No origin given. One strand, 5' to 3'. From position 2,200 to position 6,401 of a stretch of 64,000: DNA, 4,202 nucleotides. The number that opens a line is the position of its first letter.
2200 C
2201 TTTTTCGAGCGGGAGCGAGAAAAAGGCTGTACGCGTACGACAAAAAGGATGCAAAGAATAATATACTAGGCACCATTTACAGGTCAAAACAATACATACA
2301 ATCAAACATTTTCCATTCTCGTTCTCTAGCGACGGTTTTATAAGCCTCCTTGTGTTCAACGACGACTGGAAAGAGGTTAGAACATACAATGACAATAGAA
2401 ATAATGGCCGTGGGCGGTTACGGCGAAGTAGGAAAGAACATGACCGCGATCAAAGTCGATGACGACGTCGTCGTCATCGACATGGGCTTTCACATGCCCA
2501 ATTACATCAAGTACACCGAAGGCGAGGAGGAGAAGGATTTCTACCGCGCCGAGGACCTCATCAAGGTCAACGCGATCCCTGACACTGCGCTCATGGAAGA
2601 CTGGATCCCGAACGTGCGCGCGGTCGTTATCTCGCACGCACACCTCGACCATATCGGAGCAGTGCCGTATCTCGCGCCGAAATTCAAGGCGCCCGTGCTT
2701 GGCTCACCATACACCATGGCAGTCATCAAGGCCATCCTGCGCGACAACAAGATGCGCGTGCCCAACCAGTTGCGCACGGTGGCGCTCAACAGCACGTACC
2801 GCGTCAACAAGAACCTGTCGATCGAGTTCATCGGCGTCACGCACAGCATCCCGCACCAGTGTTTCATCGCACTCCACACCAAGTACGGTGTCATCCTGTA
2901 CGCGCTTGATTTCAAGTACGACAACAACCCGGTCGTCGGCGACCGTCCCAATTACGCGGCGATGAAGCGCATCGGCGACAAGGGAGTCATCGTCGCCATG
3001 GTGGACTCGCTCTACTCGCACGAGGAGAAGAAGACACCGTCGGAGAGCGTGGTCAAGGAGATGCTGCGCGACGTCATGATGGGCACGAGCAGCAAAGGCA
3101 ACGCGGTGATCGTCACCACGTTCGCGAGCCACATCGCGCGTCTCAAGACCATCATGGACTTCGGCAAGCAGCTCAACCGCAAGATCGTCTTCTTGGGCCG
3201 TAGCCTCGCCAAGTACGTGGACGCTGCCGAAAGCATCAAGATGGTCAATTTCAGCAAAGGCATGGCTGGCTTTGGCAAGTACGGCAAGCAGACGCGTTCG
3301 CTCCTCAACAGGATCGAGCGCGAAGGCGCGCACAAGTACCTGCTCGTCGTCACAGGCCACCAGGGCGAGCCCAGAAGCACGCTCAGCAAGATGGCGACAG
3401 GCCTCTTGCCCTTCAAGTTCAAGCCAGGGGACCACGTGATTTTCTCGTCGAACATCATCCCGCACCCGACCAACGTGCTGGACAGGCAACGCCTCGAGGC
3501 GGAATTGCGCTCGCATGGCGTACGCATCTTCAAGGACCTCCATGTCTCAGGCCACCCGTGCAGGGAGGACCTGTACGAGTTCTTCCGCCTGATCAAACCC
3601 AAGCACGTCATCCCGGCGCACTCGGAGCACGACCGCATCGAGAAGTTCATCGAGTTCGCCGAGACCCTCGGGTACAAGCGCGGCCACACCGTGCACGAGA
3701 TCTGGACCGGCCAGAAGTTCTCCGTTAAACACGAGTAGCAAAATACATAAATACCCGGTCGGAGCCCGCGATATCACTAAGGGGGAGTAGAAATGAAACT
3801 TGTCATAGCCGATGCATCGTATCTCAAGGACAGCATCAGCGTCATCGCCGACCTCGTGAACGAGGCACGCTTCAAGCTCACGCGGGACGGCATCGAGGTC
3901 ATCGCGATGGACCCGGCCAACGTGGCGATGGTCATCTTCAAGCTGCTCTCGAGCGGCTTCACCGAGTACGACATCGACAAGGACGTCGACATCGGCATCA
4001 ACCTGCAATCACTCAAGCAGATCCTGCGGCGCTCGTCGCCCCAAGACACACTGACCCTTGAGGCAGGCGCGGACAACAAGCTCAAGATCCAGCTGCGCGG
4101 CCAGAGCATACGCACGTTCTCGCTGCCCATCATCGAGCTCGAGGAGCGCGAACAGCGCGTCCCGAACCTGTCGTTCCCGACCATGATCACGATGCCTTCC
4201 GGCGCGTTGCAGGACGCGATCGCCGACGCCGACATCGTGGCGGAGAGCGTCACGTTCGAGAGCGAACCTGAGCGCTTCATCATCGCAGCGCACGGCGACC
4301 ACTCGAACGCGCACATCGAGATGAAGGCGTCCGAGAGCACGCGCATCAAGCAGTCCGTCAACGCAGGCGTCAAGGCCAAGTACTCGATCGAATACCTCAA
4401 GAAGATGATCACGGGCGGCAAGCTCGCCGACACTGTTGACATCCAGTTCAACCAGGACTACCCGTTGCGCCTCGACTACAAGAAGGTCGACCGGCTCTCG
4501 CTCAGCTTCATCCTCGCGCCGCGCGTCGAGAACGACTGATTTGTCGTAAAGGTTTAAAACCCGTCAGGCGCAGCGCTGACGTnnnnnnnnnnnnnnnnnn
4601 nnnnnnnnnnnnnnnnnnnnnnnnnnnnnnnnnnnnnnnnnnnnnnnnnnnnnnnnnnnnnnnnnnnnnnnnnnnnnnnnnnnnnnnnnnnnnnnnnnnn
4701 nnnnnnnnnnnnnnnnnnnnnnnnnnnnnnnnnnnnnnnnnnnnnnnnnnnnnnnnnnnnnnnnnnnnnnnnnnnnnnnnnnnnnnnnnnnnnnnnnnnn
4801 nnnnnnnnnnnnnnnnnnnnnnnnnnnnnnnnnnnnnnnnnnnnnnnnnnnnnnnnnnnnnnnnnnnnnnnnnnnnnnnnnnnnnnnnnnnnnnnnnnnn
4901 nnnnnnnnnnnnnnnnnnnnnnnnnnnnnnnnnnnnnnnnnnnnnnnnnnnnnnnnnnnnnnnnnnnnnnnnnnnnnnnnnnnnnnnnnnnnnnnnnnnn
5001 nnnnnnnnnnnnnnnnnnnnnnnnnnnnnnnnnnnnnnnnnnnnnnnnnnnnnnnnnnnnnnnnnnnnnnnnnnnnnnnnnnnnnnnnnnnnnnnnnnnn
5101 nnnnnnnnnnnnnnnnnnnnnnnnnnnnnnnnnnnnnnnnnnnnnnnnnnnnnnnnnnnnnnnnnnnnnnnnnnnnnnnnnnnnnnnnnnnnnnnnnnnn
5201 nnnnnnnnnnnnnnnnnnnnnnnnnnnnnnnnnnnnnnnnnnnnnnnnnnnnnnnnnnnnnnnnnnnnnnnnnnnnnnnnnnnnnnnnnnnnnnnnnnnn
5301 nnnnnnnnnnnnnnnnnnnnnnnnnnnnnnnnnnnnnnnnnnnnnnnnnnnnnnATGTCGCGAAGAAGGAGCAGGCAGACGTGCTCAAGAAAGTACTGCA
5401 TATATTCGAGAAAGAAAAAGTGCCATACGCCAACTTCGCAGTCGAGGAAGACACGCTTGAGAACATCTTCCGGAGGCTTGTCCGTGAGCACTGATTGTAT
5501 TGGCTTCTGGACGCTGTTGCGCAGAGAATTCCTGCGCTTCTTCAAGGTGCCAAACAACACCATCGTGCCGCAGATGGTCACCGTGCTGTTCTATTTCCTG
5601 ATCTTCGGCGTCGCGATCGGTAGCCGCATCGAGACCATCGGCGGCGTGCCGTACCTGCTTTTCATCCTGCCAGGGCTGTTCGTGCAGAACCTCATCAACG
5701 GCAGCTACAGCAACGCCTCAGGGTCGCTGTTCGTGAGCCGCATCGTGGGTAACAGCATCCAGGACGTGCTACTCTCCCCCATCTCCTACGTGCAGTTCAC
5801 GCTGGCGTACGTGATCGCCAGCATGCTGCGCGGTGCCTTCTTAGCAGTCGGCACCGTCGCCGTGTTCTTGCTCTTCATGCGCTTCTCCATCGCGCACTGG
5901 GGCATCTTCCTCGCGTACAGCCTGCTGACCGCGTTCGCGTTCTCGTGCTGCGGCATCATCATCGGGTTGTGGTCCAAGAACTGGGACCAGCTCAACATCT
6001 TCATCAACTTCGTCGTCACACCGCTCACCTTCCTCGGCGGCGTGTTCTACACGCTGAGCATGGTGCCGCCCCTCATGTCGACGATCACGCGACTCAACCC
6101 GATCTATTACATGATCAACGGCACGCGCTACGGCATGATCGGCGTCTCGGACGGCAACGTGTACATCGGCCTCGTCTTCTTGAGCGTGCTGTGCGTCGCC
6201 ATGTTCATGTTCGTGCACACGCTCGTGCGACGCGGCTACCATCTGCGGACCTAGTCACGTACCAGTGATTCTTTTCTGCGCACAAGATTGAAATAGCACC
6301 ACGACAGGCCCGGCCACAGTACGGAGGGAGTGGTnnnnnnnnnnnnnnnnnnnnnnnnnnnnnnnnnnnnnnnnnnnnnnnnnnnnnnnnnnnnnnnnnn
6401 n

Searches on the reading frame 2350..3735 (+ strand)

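Call 24: search_protein_families(library=pfam, proteins=[window:2350-3735:+], max_evalue=0.001)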
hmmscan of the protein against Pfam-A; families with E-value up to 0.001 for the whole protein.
window:2350-3735:+ (462 aa): 4 families
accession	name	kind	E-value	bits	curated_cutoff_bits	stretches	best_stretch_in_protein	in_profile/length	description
PF22505.1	RNase_J_b_CASP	-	1.5e-23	83.3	27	1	253-374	4-116/126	Ribonuclease J, beta-CASP domain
PF12706.13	Lactamase_B_2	-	8e-09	35.8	27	1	84-169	26-116/200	Beta-lactamase superfamily domain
PF00753.33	Lactamase_B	-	3.9e-08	33.9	22.7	1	29-121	6-76/196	Metallo-beta-lactamase superfamily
PF07521.17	RMMBL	-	6e-08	33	21.6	1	396-441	10-57/63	Zn-dependent metallo-hydrolase RNA specificity domain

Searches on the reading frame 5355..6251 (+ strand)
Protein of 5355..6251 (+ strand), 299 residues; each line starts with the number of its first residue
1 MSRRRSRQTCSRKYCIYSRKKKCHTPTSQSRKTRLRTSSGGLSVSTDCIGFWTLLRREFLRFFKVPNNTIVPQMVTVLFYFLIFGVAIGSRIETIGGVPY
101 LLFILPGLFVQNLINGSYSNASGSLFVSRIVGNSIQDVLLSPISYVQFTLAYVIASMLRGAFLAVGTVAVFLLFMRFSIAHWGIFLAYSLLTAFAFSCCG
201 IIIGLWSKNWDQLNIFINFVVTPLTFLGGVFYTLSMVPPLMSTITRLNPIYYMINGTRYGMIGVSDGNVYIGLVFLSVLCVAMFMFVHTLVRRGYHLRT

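Call 24: search_protein_families(library=pfam, proteins=[window:5355-6251:+], max_evalue=0.001)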
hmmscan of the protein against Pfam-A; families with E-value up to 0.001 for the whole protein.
window:5355-6251:+ (299 aa): 2 families
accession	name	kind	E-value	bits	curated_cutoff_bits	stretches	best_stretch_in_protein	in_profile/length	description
PF01061.29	ABC2_membrane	-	6e-28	98.3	26.9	1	51-261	3-210/211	ABC-2 type transporter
PF12698.13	ABC2_membrane_3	-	3.4e-07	30.1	31.6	1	138-286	196-344/347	ABC-2 family transporter protein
